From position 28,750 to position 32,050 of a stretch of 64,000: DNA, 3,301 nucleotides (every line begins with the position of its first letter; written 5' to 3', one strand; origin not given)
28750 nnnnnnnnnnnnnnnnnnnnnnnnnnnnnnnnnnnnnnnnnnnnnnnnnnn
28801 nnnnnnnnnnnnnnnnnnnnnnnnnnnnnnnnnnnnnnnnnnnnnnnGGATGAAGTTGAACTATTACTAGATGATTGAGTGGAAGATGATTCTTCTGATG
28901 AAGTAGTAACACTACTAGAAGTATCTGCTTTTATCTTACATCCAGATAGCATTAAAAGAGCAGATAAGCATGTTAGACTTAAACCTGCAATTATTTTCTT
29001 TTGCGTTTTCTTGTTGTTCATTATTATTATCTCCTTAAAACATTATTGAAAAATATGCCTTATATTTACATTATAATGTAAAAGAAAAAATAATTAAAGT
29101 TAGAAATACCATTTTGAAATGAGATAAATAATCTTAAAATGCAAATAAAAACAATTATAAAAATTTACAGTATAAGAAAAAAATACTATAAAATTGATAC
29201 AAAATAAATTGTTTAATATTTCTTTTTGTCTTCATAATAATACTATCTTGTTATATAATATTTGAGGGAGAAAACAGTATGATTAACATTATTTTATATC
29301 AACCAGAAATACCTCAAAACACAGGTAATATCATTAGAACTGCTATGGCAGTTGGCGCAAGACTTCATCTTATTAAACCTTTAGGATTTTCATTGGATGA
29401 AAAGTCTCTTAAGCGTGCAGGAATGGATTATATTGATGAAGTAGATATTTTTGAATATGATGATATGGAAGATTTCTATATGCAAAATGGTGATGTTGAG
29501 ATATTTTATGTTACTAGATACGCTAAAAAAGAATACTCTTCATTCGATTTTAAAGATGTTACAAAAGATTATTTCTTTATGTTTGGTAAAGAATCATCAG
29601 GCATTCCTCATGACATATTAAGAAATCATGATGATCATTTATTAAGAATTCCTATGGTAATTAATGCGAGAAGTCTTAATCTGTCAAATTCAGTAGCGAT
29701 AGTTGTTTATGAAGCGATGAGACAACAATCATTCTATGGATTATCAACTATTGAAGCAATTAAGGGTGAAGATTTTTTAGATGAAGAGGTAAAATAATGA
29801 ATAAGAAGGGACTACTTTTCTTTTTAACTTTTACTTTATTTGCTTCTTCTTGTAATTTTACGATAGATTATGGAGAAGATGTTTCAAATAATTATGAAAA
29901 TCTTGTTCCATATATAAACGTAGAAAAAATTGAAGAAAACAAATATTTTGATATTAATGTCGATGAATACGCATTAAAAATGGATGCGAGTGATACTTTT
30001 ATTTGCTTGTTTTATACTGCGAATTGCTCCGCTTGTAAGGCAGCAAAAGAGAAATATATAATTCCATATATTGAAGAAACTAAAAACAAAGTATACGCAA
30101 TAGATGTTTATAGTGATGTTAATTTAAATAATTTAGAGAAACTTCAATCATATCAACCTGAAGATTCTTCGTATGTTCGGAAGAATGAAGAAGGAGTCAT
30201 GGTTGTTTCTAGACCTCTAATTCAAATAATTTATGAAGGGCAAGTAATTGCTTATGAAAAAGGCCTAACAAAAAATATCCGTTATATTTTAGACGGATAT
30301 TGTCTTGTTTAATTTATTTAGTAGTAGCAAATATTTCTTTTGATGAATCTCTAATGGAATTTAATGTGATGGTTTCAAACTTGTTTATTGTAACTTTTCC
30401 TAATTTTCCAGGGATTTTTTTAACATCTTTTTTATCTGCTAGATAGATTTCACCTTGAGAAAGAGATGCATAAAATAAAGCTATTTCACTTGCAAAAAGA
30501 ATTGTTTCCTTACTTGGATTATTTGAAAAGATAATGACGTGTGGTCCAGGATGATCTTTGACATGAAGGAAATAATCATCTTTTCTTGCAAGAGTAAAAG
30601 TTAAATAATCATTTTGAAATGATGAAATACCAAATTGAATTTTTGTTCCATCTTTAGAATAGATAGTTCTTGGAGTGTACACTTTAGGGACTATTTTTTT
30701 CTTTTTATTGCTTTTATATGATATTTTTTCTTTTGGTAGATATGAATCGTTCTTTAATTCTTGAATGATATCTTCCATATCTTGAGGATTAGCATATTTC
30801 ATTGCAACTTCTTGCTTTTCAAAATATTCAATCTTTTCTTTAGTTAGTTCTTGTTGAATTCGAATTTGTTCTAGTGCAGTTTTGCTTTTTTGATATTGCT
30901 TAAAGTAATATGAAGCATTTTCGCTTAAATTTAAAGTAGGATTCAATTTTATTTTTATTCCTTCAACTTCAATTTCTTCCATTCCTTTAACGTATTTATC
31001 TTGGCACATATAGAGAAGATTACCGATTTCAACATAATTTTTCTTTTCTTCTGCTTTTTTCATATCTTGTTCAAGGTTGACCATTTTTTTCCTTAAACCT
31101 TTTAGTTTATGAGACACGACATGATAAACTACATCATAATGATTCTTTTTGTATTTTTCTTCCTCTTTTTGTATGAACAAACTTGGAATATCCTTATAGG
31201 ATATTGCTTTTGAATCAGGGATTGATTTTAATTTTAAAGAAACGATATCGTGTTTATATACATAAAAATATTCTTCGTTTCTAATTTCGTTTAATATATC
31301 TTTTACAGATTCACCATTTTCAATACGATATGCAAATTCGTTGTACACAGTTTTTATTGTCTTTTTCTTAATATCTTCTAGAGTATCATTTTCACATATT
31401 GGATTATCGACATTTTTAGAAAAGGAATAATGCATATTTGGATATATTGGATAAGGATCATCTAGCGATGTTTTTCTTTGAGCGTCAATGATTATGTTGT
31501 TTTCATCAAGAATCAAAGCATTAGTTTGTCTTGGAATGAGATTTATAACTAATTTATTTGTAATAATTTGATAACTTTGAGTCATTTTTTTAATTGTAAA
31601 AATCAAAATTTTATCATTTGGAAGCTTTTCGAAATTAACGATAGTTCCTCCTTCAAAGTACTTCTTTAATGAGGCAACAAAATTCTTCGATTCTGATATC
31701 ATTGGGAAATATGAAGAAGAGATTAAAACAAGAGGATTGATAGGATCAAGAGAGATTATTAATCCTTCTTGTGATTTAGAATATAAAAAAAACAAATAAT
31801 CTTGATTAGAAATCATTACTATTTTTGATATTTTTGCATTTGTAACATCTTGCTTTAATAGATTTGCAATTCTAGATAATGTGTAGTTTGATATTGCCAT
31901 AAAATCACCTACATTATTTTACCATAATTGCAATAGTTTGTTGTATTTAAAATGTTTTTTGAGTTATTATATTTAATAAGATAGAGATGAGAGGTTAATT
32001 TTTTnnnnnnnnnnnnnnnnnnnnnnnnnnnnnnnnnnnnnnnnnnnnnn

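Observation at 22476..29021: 2181-aa surface lipoprotein combining adhesin-type repeat arrays with a C-terminal Endonuclease-I nuclease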

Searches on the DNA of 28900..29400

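Call 88: search_rna_families(source=window, start=28900, end=29400, threshold=evalue, max_evalue=1)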
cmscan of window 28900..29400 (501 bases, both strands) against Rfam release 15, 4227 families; matches with E-value up to 1: 1.
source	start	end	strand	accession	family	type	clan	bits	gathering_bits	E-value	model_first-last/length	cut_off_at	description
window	28981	29042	-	RF00180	REN-SRE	Cis-reg;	-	15.4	41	0.37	1-37/37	no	Renin stability regulatory element (REN-SRE)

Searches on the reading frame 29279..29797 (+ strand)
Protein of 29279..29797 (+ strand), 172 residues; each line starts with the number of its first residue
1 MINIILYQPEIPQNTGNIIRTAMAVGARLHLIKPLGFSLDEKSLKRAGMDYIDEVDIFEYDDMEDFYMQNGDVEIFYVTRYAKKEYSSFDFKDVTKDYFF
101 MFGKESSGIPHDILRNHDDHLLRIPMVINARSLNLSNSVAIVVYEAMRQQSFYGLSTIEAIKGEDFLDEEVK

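Call 8: search_protein_families(library=pfam, proteins=[window:29279-29797:+], max_evalue=0.001)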
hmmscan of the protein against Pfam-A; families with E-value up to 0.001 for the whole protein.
window:29279-29797:+ (172 aa): 1 family
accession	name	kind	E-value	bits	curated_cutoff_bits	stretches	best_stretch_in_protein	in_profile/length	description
PF00588.24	SpoU_methylase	-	5.2e-34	117.8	29.7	1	2-144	2-142/142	SpoU rRNA Methylase family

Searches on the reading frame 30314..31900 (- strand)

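Call 8: search_protein_families(library=pfam, proteins=[window:30314-31900:-], max_evalue=0.001)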
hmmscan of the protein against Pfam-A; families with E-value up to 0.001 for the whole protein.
window:30314-31900:- (528 aa): 2 families
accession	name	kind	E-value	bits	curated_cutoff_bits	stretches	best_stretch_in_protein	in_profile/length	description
PF05833.16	NFACT_N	-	1.3e-42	146.6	31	2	172-400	222-455/456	NFACT N-terminal and middle domains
PF18297.6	NFACT-R_2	-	0.00011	22.7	26.9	1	415-480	6-69/104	NFACT protein RNA binding domain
